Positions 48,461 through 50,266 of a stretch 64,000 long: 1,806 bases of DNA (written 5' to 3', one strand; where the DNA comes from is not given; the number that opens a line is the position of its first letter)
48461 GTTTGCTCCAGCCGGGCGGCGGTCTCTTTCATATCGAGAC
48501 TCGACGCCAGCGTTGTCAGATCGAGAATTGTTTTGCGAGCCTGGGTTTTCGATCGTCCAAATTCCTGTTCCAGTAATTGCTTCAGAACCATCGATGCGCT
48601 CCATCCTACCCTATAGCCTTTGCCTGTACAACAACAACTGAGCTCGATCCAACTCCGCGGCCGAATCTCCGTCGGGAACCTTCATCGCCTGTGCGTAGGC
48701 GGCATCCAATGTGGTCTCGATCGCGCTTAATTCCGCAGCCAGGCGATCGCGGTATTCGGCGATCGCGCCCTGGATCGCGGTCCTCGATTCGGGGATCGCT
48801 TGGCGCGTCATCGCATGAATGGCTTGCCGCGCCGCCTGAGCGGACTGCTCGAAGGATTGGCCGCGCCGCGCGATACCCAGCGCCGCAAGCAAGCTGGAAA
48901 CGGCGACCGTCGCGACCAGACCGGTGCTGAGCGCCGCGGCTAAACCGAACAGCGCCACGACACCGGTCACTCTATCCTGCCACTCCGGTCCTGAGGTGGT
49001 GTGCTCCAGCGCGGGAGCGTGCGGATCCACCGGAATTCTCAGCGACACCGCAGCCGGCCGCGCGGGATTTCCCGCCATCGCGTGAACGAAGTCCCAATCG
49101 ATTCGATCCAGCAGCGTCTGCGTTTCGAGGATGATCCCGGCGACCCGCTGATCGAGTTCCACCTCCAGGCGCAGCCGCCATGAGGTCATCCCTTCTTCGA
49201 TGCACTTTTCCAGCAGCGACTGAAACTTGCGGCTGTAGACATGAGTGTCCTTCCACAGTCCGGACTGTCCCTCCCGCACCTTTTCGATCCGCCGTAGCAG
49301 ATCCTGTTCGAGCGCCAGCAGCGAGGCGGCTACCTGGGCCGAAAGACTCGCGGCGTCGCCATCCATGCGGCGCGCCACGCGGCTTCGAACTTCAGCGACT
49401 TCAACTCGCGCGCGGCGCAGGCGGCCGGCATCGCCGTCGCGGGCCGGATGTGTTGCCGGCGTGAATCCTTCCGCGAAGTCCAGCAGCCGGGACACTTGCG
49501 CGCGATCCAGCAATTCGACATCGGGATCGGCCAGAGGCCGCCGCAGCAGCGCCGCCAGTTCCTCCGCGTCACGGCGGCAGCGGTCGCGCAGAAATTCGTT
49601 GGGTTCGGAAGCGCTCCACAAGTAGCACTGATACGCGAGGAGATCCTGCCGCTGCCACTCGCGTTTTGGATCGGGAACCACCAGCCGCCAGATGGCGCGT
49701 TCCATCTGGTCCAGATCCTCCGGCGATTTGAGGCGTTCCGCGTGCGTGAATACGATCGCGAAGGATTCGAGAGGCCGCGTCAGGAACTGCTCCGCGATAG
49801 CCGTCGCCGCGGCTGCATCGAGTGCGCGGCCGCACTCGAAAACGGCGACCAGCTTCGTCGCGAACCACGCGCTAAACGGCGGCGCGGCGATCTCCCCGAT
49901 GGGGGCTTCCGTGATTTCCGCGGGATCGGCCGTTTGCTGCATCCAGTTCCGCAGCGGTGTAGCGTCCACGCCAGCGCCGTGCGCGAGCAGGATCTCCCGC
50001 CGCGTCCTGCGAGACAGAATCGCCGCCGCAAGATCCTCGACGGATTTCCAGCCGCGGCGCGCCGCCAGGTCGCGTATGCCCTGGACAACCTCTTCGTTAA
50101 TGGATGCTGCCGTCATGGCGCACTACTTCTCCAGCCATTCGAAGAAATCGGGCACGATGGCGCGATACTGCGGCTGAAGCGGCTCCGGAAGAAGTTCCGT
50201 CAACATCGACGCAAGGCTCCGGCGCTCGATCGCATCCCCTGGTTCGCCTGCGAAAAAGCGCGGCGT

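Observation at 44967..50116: Three tandem dynamin-like paralogs, the first a pseudo-GTPase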

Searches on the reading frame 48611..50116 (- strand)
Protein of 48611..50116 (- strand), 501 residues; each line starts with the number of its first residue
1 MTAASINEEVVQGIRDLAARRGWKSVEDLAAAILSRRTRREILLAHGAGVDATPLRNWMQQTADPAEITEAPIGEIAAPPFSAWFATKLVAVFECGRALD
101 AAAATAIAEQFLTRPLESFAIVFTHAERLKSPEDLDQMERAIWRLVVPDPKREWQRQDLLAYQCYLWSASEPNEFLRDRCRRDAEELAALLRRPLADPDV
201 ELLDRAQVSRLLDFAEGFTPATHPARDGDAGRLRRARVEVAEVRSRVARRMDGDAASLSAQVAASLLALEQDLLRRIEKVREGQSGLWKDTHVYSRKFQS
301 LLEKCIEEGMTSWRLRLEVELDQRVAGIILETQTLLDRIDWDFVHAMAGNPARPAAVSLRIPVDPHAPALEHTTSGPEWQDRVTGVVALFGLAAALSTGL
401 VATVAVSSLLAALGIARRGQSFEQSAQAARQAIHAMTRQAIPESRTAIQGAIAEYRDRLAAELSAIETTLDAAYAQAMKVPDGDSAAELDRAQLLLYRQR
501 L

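Call 4: search_protein_families(library=pfam, proteins=[window:48611-50116:-], max_evalue=0.1)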
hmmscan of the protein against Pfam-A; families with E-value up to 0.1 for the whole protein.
window:48611-50116:- (501 aa): 2 families
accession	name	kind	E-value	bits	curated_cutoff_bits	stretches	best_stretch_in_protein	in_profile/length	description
PF01442.23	Apolipoprotein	-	0.00011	22.4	90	1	414-473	129-188/190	Apolipoprotein A1/A4/E domain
PF18599.6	LCIB_C_CA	-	0.037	13.7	25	0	257-311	135-189/223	Limiting CO2-inducible proteins B/C beta carbonyic anhydrases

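Call 5: search_protein_families(library=padloc, proteins=[window:48611-50116:-], max_evalue=0.1)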
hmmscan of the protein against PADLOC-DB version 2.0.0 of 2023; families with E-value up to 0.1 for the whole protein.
window:48611-50116:- (501 aa): 1 family
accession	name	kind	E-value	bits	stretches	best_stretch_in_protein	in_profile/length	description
PDLC03841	LeoBC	-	3.5e-05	21.1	1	257-476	353-572/601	-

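Call 10: find_homologous_proteins(query=window:48611-50116:-, max_evalue=0.001)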
Query window:48611-50116:- (501 aa): 16 proteins with E <= 0.001 among 8000 candidates.
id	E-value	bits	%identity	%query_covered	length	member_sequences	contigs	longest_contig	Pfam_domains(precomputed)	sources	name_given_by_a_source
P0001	0.0e+0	1074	100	100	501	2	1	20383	-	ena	-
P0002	8.8e-221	752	72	100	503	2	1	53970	-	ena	-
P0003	5.0e-208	709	68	100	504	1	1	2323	-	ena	-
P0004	2.9e-189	648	63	100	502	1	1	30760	-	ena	-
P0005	7.0e-181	620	62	100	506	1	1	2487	-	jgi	jgi:hypothetical protein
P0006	1.6e-178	612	63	97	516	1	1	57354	-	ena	-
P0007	2.8e-177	608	62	100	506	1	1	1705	-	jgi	jgi:hypothetical protein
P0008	3.7e-174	598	60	100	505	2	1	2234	-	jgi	jgi:hypothetical protein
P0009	1.9e-161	556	57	100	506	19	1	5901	-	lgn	-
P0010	5.1e-95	337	42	98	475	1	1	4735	-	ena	-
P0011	9.1e-95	336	42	98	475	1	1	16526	-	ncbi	-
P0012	2.8e-94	335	42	98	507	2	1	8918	-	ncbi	-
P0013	4.0e-94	334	42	98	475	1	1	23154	-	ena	-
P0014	8.8e-94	333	43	98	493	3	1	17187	-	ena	-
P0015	1.0e-93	333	42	98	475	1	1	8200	-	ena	-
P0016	5.1e-84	301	38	100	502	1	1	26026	-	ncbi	ncbi:MAG: hypothetical protein ACREVO_11220 [Steroidobacteraceae bacterium]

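Call 11: find_encoding_contigs(protein=P0001, flank=10000, max_places=3)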
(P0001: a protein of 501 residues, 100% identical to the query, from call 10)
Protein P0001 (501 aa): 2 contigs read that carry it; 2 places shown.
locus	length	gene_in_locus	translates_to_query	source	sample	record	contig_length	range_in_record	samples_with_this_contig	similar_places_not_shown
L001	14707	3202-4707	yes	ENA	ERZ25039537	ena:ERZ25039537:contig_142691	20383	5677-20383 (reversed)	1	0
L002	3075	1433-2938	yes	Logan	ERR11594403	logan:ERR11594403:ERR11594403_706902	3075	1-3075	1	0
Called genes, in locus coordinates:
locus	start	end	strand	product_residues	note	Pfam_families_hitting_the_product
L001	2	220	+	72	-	?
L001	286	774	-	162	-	-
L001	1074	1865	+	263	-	PF13197:DUF4013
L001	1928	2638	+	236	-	-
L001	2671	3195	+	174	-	-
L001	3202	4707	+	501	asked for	-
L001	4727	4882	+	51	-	-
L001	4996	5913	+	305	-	PF00350:Dynamin_N, PF21808:Dynamin-like_hel_bact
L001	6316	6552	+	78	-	-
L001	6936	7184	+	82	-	PF00350:Dynamin_N (weak)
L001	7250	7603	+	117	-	-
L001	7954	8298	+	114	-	-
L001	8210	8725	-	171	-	-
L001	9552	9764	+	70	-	-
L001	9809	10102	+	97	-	-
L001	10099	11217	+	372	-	-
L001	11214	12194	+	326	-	-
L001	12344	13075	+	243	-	-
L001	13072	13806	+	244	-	PF04542:Sigma70_r2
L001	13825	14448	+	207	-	-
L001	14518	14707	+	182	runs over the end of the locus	-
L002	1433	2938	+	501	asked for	-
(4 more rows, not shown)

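Call 12: find_encoding_contigs(protein=P0002, flank=10000, max_places=3)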
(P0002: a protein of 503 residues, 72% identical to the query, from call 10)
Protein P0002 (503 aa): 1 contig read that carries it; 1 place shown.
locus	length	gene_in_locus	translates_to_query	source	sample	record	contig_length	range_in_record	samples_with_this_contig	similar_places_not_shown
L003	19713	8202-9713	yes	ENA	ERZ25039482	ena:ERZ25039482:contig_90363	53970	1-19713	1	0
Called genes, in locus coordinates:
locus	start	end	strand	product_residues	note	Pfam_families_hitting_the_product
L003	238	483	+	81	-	-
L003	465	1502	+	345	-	PF04389:Peptidase_M28, PF01546:Peptidase_M20, PF05343:Peptidase_M42 (weak), PF07687:M20_dimer (weak)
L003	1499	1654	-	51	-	-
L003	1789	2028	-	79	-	-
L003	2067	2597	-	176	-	PF13360:PQQ_2 (faint)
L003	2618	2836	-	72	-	-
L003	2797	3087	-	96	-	PF01011:PQQ (faint), PF13360:PQQ_2 (faint)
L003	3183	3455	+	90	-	-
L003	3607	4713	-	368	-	-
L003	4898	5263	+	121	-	-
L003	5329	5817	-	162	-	-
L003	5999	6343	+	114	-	PF14237:GYF_2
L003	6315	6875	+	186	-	-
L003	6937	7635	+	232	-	PF13529:Peptidase_C39_2 (weak)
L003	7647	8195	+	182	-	-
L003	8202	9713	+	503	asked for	-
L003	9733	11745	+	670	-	PF00350:Dynamin_N, PF01926:MMR_HSR1 (faint), PF21808:Dynamin-like_hel_bact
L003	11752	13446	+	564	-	PF00350:Dynamin_N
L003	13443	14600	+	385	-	-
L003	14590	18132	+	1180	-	-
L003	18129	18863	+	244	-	PF04542:Sigma70_r2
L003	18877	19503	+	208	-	-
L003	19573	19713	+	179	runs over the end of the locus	-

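Call 16: find_encoding_contigs(protein=P0006, flank=10000, max_places=2)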
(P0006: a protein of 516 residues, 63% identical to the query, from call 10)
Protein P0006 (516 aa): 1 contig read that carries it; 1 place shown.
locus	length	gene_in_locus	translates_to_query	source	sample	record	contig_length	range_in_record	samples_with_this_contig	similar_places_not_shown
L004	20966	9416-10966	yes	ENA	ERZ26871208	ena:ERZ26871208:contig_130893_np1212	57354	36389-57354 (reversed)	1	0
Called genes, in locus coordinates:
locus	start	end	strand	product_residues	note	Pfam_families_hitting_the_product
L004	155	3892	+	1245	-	PF13620:CarboxypepD_reg, PF17210:SdrD_B (weak), PF22904:NOMO1-like_2nd (weak), PF25183:OMP_b-brl_4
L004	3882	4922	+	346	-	-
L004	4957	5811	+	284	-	PF00528:BPD_transp_1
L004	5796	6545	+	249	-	PF00005:ABC_tran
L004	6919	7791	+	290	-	PF00491:Arginase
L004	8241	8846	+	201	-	PF13529:Peptidase_C39_2 (weak)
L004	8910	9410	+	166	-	-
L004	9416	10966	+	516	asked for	-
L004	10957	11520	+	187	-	PF00350:Dynamin_N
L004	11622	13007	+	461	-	PF21808:Dynamin-like_hel_bact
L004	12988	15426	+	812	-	PF00350:Dynamin_N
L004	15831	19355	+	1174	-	-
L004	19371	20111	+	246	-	PF04542:Sigma70_r2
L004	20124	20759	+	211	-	-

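Call 17: find_encoding_contigs(protein=P0016, flank=10000, max_places=2)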
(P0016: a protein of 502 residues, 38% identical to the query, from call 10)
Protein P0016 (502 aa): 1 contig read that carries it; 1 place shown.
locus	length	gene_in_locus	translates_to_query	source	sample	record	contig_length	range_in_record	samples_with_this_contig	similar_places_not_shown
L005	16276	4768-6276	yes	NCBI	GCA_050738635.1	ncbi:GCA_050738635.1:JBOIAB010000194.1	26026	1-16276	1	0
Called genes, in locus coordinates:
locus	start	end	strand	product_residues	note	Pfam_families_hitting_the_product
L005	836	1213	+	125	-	-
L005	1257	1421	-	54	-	-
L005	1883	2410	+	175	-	-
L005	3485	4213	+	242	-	-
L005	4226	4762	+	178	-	-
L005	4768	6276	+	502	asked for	-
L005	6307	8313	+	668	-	PF00350:Dynamin_N, PF21808:Dynamin-like_hel_bact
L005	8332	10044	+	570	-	PF00350:Dynamin_N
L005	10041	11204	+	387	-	-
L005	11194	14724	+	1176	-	-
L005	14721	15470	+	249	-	PF04542:Sigma70_r2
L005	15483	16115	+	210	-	-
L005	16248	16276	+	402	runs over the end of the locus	PF13240:Zn_Ribbon_1 (faint), PF12773:DZR (weak)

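Call 18: find_encoding_contigs(protein=P0013, flank=10000, max_places=2)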
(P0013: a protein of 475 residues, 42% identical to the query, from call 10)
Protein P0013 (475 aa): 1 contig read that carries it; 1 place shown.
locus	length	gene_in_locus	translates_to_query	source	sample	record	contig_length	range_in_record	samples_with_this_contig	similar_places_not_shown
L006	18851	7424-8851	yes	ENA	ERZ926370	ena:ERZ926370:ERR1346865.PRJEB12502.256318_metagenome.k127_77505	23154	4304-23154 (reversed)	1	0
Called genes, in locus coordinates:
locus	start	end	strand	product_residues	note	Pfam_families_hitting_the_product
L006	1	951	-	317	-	?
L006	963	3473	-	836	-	PF07660:STN (faint), PF07715:Plug, PF00593:TonB_dep_Rec_b-barrel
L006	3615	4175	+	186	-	PF04542:Sigma70_r2, PF08281:Sigma70_r4_2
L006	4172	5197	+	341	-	PF04773:FecR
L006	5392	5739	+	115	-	-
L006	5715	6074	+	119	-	-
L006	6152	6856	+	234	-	-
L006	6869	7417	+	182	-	-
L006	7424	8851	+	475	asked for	-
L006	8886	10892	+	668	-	PF00350:Dynamin_N, PF01926:MMR_HSR1 (faint), PF21808:Dynamin-like_hel_bact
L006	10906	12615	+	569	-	PF00350:Dynamin_N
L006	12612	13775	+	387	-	-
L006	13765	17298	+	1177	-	-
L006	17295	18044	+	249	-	PF04542:Sigma70_r2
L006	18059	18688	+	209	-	-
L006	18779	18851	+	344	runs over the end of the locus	-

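Call 28: predict_structure(alignment_id=A1)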
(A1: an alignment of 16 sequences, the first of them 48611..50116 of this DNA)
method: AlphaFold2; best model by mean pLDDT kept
length: 501 residues; sequences in the alignment: 16
mean_pLDDT: 66.1   pTM: 0.49
mean pLDDT of the five models: 66.1, 62.5, 59.5, 59.5, 52.0
residues with pLDDT >= 90: 50; 70-90: 159; 50-70: 191; < 50: 101
segments of 3 or more residues with pLDDT < 50: 224-226, 287-294, 351-429, 440-442, 480-483
pLDDT, mean of each block of 10 residues (from residue 1): 72 93 89 72 88 90 78 77 83 86 79 83 91 85 72 64 88 89 92 82 82 83 52 63 64 59 58 63 52 50 57 63 62 66 62 41 40 33 30 31 39 41 46 51 51 55 60 57 62 80 76
secondary structure, 60 per line:
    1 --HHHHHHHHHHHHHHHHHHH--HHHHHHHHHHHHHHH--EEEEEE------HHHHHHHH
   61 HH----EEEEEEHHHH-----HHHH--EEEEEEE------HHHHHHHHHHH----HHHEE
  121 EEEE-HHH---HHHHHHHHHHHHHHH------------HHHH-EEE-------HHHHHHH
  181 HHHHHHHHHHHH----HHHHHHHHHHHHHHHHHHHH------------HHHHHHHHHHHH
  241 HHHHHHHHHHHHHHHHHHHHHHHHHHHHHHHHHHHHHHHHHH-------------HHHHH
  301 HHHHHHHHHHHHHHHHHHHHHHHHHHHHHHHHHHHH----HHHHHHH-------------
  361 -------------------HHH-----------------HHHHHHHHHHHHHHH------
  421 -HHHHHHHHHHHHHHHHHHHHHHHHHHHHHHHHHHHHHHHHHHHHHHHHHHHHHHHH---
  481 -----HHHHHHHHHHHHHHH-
elements in order: H3-21 H24-38 E41-46 H53-62 E67-72 H73-76 H82-85 E88-94 H101-111 E119-124 H132-146 H159-162 E164-166 H174-192 H197-216 H229-282 H296-336 H341-347 H400-414 H422-477 H486-500

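Call 33: fold_search(model_id=the predicted structure, library=pdb)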
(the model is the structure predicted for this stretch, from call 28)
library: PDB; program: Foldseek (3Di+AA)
matches with E <= 10: 1062; with E <= 0.001: 4
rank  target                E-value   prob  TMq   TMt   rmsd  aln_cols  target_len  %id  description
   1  6j72                  5.6e-05  1.00  0.25  0.23  22.1       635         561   12  Crystal structure of IniA from Mycobacterium smegmatis with GTP bound (released 2019-09-11)
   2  6j73_B                1.2e-04  1.00  0.24  0.22  21.4       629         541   11  Crystal structure of IniA from Mycobacterium smegmatis (released 2019-09-11)
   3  6j73_A                8.1e-04  1.00  0.29  0.27  21.3       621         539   12  Crystal structure of IniA from Mycobacterium smegmatis (released 2019-09-11)
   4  5gtm_A                8.5e-04  0.97  0.19  0.19  35.7       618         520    8  Modified human MxA, nucleotide-free form (released 2017-05-31)
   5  4whj_A                2.8e-03  0.96  0.18  0.16  33.7       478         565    9  Myxovirus Resistance Protein 2 (MxB) (released 2014-10-29)
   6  5owv_A                3.3e-03  0.96  0.21  0.15  50.1       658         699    8  An oligomerised bacterial dynamin pair provides a mechanism for the long-range sensing and tethering of membranes (released 2018-09-05)
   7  5oxf_A                7.3e-03  0.90  0.20  0.15  50.8       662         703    8  An oligomerised bacterial dynamin pair provides a mechanism for the long range sensing and tethering of membranes (released 2018-09-05)
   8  7zw6_A                1.8e-02  0.54  0.15  0.11  45.3       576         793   10  Oligomeric structure of SynDLP (released 2023-04-19)
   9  6g51_u                2.0e-02  1.00  0.21  0.18  12.1       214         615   11  Cryo-EM structure of a late human pre-40S ribosomal subunit - State D (released 2018-06-06)
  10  6rxt_CI               2.2e-02  1.00  0.19  0.12   8.7       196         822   12  Cryo-EM structure of the 90S pre-ribosome (Kre33-Noc4) from Chaetomium thermophilum, state A (released 2019-08-14)
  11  7wts_u                2.5e-02  1.00  0.21  0.17  12.9       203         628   11  Cryo-EM structure of a human pre-40S ribosomal subunit - State UTP14 (released 2022-10-19)
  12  6g18_u                2.7e-02  1.00  0.21  0.17  12.2       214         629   11  Cryo-EM structure of a late human pre-40S ribosomal subunit - State C (released 2018-06-06)
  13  6g4s_u                2.8e-02  1.00  0.22  0.18  12.5       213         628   12  Cryo-EM structure of a late human pre-40S ribosomal subunit - State B (released 2018-06-06)
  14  5gom_A                3.1e-02  0.90  0.20  0.23  24.4       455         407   10  Truncated mitofusin-1, transition-like state (released 2017-02-01)
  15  6jfl_C                3.1e-02  0.63  0.16  0.19  27.7       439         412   11  Nucleotide-free Mitofusin2 (MFN2) (released 2019-11-13)
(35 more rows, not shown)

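Call 38: search_solved_structures(query=L003:14590-18132:+, max_evalue=1)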
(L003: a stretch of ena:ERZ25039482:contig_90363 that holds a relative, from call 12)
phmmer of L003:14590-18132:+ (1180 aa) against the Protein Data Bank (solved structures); distinct sequences matched with E-value up to 1: 8.
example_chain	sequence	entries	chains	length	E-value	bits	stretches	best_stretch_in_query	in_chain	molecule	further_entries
8wiv_A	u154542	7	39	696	0.00028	22.1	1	746-881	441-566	Helicase HerA central domain-containing protein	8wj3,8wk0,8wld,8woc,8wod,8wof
9x1l_A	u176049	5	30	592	0.00052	21.2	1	781-883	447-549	DNA helicase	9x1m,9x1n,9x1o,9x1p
8yho_A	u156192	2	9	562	0.0028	18.8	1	672-870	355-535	DUF87 domain-containing protein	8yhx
4d2i_A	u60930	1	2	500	0.0037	18.4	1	796-884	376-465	HERA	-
8xau_A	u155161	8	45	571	0.039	15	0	746-879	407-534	ATP-binding protein | HerA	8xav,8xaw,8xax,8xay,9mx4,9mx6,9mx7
8j4u_M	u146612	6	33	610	0.097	13.7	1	734-870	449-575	Nucleoside triphosphate hydrolase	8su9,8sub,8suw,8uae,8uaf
11kk_A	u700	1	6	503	0.39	11.7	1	505-549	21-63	HerA like helicase YjgR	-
6eph_B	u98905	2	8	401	0.56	11.2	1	512-558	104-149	Zeta_1 toxin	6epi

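Call 39: search_protein_representatives(alignment_id=A1)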
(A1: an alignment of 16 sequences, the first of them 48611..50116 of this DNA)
Query: 16 sequences, 506 profile positions. Proteins with E-value up to 0.001 (for the whole library): 178; up to 1e-10: 153; up to 1e-30: 83. The best 150 are listed.
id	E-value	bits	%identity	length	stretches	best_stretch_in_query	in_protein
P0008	7.0e-250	846.8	-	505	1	2-506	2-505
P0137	1.9e-189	647.4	-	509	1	3-505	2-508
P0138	3.3e-156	537.7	-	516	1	1-506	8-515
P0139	9.8e-147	506.5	-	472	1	2-506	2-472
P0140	1.2e-104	367.7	-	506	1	10-505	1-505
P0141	1.6e-95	337.6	-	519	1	8-505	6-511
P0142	1.7e-90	321.0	-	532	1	6-505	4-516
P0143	5.2e-86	306.2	-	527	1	9-503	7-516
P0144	2.1e-83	297.6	-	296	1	214-506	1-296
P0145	2.9e-83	297.1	-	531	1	11-506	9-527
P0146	1.9e-82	294.4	-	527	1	8-503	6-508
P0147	2.7e-81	290.7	-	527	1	8-506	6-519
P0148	5.6e-79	283.0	-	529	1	8-505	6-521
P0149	2.9e-76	274.0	-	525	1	8-504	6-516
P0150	7.0e-73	262.9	-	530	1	5-504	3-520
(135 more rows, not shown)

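Call 46: find_related_loci(query=A1, collection=genome_contigs, flank=10000)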
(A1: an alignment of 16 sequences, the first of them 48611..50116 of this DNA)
Query A1 (501 aa) in genome_contigs; peptide patterns used: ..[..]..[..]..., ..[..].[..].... (x = any residue, [..] = any of these).
25 stretches matched a pattern; 3 encode a relative of the query (tblastn E <= 1e-3); 3 distinct loci.
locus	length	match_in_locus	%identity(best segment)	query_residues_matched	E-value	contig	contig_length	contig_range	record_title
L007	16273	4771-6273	38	3-501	4e-89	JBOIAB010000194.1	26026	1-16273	MAG: Steroidobacteraceae bacterium isolate TC-S_metawrap_bin.45 k127_2901414, whole genome shotgun sequence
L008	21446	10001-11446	31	10-477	2e-57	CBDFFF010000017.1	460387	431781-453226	MAG: Abditibacterium sp. isolate fe9fba55-339d-4547-813a-2ef718579e7a genome assembly, contig: contig_15, whole genome s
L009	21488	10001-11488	31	10-491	1e-55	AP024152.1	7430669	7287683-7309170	Abditibacteriota bacterium IAD-21 DNA, complete genome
